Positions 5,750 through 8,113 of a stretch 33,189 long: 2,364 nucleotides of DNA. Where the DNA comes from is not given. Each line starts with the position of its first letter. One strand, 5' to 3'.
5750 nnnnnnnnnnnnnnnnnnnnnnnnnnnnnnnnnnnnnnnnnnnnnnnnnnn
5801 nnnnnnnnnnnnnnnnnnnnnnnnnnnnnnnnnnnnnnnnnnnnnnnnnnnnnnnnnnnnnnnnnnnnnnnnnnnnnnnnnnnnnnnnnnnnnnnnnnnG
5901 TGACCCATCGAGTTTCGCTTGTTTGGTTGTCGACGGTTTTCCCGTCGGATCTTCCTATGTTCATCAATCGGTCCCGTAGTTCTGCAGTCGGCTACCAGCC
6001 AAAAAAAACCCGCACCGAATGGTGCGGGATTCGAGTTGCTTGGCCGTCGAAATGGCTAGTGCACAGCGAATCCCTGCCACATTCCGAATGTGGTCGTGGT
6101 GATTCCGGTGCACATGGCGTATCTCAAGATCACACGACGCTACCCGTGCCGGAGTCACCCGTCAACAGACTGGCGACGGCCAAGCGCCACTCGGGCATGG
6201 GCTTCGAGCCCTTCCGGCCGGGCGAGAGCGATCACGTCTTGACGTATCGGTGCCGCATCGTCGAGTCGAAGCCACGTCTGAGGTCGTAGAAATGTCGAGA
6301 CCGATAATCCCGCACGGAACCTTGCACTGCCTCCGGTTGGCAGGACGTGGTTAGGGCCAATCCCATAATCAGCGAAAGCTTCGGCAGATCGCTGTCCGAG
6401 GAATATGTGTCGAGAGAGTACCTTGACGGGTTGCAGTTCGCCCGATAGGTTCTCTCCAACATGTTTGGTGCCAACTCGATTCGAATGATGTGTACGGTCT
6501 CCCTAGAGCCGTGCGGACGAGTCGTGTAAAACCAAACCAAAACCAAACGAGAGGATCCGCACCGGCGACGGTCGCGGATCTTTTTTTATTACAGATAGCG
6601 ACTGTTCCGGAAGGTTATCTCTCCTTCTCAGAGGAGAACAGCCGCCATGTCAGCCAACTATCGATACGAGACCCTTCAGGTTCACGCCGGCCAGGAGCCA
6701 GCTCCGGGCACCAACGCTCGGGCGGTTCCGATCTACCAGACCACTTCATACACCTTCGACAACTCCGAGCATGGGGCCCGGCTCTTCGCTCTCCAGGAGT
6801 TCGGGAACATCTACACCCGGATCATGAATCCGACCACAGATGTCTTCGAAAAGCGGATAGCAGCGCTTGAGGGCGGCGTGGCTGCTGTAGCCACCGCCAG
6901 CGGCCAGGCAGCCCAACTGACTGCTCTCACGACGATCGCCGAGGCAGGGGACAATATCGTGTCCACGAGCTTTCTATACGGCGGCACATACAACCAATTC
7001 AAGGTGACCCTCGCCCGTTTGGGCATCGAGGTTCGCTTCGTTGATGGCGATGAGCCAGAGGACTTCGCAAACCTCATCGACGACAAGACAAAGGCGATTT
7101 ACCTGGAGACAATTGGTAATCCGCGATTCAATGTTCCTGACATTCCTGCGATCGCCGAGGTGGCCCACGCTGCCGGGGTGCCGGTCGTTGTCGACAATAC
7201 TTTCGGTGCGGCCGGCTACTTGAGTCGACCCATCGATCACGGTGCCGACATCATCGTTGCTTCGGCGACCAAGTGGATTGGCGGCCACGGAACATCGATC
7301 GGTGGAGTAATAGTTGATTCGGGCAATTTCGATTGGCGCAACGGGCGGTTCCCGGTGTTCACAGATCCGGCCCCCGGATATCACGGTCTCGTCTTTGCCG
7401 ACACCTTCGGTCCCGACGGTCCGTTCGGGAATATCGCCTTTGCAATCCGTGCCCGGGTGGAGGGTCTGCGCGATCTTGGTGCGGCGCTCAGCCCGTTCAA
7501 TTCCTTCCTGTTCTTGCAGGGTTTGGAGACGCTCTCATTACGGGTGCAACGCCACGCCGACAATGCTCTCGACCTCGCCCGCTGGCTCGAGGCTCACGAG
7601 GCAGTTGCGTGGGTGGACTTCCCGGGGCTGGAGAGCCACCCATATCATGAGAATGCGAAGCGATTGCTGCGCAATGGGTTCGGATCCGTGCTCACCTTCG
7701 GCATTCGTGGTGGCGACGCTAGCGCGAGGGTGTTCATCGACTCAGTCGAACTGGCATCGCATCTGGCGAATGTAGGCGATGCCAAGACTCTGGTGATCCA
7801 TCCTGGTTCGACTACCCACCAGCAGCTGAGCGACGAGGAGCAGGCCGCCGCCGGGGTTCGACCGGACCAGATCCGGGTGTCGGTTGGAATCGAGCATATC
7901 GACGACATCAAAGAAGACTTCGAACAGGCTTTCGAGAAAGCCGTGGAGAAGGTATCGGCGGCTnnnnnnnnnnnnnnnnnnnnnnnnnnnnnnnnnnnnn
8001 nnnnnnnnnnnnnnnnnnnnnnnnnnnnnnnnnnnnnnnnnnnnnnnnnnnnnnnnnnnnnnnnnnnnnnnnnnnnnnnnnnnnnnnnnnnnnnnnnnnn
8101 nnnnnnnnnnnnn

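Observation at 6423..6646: Leaderless Met-Met-Cys leader ORF with built-in antiterminator and strong terminator upstream of metY-metX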

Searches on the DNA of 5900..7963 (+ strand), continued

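Call 60: search_with_rna_model(model_id=R1, sources=[L002, L011, L079, L024, L018], max_evalue=0.01, show_alignments=5)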
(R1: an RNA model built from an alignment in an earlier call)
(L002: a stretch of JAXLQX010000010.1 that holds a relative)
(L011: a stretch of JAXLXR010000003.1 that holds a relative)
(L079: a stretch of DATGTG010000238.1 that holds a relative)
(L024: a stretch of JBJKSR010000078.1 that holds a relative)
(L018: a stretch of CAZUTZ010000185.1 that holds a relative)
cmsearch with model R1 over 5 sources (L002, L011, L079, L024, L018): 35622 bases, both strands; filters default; matches with E-value up to 0.01: 5.
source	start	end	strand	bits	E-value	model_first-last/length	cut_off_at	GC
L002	3805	3921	+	23.9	0.0001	1-135/135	no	0.62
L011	3820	3951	+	23.9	0.00011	1-135/135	no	0.64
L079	293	447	+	22.7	0.00021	1-135/135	no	0.53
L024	3762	3883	+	20.3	0.00084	1-135/135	no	0.61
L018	2173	2307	+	16.6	0.0067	1-135/135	no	0.58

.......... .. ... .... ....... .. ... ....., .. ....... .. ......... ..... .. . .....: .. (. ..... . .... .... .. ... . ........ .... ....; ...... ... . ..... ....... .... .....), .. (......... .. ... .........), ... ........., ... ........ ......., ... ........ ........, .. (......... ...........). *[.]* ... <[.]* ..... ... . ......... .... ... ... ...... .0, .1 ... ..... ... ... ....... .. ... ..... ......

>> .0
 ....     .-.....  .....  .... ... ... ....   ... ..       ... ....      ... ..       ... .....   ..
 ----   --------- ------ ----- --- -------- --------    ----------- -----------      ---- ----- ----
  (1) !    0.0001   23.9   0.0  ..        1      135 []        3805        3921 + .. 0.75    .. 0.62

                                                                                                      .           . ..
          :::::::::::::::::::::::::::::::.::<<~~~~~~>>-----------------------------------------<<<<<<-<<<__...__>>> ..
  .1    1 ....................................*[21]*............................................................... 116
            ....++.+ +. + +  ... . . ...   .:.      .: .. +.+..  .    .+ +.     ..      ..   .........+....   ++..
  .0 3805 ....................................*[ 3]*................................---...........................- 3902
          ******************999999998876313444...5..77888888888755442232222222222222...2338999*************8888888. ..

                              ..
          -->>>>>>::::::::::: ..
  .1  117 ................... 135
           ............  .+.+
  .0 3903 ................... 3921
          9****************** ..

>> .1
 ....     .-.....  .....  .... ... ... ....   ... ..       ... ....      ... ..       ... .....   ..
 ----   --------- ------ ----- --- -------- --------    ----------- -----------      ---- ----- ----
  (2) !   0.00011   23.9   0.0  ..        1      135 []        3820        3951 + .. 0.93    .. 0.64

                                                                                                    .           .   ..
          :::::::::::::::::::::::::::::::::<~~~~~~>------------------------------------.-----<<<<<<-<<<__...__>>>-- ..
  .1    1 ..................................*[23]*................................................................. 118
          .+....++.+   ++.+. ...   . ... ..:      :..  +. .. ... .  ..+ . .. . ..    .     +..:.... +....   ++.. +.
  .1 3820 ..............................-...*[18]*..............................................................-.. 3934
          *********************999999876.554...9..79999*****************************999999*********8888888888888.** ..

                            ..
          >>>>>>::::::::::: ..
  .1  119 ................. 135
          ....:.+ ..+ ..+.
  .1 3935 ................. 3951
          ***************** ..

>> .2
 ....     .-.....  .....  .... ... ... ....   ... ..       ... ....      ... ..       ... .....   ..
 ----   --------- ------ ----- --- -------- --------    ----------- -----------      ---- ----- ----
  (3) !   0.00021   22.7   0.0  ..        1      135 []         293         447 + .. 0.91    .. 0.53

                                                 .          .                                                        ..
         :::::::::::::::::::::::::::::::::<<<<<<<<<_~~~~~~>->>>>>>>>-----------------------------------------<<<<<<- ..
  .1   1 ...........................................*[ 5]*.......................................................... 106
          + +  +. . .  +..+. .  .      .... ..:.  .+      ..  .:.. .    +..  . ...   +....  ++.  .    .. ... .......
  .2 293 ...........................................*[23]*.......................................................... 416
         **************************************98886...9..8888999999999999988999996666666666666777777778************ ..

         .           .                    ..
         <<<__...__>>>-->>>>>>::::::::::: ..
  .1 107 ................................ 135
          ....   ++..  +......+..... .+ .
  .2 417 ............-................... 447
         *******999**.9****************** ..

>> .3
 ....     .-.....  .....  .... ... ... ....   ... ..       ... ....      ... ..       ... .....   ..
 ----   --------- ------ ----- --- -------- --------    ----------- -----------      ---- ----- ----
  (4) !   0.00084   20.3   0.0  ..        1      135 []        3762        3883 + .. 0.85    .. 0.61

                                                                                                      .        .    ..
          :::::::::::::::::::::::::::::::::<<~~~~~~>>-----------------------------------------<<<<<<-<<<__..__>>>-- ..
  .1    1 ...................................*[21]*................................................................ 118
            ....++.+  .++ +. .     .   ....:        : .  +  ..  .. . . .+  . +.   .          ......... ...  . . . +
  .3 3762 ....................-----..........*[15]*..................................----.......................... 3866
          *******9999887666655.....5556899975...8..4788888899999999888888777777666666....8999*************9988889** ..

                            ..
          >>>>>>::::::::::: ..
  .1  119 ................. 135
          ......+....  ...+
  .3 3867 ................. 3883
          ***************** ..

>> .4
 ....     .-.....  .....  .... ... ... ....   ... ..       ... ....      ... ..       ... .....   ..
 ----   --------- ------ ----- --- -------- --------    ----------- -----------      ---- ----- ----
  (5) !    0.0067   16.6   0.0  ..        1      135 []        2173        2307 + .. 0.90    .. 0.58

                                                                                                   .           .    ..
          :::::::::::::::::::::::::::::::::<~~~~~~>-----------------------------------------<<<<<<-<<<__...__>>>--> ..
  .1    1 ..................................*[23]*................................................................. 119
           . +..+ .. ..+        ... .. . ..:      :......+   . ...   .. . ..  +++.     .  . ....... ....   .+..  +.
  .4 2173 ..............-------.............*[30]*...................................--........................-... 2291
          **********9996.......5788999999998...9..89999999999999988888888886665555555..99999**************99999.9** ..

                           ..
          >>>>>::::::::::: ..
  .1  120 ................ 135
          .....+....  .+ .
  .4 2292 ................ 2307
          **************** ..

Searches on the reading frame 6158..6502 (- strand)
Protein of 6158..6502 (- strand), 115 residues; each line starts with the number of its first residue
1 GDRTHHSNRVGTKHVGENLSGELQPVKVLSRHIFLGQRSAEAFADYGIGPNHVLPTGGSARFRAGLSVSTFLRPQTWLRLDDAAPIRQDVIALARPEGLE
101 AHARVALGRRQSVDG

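Call 15: search_protein_families(library=pfam, proteins=[window:6158-6502:-], max_evalue=1)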
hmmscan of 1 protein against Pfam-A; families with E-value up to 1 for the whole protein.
seq(115 aa): 1 family
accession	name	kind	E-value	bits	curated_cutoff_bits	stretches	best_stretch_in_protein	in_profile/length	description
PF00815.25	Histidinol_dh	-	1.6e-20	74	27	1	32-105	331-406/411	Histidinol dehydrogenase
